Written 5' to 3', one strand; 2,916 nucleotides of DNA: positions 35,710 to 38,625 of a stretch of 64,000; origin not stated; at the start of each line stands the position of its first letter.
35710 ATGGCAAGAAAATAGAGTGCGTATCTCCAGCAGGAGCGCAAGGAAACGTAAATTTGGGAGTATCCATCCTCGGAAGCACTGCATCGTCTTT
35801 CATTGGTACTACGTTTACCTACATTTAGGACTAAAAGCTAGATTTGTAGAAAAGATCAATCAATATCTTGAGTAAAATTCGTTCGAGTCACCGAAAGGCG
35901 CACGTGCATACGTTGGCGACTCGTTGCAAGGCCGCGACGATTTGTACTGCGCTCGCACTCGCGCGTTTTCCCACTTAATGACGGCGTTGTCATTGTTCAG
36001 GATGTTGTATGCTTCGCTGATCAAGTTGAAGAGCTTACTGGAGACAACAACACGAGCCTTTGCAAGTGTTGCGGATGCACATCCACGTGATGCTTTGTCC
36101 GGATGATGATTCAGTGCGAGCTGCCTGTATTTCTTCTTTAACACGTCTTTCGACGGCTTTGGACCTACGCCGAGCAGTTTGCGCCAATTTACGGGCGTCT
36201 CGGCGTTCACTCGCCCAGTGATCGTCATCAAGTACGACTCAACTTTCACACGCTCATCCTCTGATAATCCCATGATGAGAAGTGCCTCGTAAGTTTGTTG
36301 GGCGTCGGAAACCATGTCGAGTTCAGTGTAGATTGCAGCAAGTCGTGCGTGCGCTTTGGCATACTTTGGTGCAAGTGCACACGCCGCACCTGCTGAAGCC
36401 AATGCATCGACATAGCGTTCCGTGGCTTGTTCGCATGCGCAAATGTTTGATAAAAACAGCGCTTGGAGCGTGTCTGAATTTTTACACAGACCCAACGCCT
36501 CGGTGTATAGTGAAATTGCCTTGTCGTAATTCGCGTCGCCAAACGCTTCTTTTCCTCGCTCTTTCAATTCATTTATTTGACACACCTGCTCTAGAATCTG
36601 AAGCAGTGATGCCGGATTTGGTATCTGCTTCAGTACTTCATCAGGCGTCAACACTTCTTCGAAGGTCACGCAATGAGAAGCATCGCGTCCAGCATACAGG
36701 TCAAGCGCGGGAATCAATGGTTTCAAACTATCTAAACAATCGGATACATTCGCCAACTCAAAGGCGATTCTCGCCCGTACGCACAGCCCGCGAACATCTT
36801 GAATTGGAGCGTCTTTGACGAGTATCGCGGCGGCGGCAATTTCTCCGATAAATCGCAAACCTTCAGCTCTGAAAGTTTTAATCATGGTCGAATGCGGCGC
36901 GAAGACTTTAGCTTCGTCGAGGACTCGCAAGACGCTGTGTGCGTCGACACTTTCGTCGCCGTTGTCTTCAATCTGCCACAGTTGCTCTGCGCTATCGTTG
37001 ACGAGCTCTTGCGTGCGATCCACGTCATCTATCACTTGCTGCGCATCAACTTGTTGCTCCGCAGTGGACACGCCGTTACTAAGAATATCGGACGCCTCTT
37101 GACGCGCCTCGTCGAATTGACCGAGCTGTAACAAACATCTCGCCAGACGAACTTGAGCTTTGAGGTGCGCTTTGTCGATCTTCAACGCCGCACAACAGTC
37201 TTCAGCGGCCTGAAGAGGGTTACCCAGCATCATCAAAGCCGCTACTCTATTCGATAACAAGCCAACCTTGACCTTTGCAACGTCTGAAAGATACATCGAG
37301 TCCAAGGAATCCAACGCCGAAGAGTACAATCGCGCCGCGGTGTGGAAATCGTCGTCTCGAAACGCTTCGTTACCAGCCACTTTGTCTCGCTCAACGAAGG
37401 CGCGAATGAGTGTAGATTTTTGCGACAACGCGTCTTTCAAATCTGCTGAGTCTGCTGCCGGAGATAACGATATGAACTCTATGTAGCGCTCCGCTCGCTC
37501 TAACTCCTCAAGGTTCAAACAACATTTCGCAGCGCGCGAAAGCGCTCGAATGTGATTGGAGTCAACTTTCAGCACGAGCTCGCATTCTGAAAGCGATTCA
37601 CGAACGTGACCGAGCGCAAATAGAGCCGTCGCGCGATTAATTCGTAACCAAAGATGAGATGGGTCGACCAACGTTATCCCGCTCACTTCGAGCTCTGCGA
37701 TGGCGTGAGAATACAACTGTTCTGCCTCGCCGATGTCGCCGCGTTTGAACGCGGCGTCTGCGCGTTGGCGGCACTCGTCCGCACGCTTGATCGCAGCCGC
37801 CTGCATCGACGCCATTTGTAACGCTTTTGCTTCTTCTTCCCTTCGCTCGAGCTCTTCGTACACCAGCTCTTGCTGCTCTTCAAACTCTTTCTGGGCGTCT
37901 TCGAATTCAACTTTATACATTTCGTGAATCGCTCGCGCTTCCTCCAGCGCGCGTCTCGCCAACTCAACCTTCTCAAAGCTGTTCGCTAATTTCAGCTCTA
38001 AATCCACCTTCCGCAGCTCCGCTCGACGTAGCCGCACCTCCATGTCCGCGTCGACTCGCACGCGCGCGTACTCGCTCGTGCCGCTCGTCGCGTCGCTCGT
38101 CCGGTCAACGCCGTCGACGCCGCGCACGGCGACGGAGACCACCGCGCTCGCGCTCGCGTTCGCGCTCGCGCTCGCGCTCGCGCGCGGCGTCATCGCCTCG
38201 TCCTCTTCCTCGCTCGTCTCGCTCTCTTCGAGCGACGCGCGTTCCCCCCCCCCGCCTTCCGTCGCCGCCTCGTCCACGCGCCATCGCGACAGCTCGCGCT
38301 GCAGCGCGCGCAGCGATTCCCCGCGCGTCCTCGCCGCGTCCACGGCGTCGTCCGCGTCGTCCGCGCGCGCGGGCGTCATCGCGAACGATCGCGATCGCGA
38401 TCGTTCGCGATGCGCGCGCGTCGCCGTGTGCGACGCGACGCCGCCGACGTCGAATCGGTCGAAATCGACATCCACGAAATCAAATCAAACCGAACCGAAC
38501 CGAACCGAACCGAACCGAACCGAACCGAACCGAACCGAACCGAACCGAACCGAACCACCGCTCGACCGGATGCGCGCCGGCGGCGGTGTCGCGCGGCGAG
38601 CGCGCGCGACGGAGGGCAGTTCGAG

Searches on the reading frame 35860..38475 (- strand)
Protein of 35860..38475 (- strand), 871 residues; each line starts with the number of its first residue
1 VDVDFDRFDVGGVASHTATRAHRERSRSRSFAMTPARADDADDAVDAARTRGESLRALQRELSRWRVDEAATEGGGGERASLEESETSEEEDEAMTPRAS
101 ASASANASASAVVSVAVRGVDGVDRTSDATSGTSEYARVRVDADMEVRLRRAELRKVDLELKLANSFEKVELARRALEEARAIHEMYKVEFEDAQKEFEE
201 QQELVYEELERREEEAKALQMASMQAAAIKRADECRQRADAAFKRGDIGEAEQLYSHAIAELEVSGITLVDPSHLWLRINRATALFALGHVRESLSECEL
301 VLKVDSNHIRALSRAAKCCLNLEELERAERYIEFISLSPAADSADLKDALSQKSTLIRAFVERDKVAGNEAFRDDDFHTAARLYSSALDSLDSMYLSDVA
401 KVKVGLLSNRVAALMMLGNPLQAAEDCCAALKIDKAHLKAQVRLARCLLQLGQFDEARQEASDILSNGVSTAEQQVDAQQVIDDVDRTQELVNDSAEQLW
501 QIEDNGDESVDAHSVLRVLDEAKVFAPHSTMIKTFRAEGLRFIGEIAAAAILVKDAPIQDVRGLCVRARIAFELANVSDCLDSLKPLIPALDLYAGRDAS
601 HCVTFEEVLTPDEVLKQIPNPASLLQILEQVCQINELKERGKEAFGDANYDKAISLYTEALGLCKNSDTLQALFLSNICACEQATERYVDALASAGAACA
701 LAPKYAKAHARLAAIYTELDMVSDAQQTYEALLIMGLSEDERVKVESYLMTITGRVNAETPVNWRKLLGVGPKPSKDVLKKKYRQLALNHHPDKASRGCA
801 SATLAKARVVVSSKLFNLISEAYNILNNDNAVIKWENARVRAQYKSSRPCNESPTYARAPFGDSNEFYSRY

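Call 11: search_protein_families(library=pfam, proteins=[window:35860-38475:-], max_evalue=0.001)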
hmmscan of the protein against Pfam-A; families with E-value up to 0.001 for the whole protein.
window:35860-38475:- (871 aa): 8 families
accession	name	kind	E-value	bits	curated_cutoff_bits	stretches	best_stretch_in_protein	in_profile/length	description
PF14559.12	TPR_19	-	8.6e-18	64.9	25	1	414-466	1-53/68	Tetratricopeptide repeat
PF25575.1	TPR_BSK1_C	-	2.1e-12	47.4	42.2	0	620-709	28-114/118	Serine/threonine-protein kinase BSK1-like, TPR repeats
PF07719.23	TPR_2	-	1.6e-09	37.6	27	0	440-460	3-23/34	Tetratricopeptide repeat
PF00226.36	DnaJ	-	2.8e-09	37.4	27.8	1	766-830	4-57/63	DnaJ domain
PF00515.34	TPR_1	-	8.1e-08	32.2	27.8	0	439-458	2-21/34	Tetratricopeptide repeat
PF13431.12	TPR_17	-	7.2e-07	29.4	24.4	0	430-459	5-34/34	Tetratricopeptide repeat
PF13181.12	TPR_8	-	0.00043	20.7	25.7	0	439-459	2-22/34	Tetratricopeptide repeat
PF12895.13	ANAPC3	-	0.0009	19.9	27.2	0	415-459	34-77/82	Anaphase-promoting complex, cyclosome, subunit 3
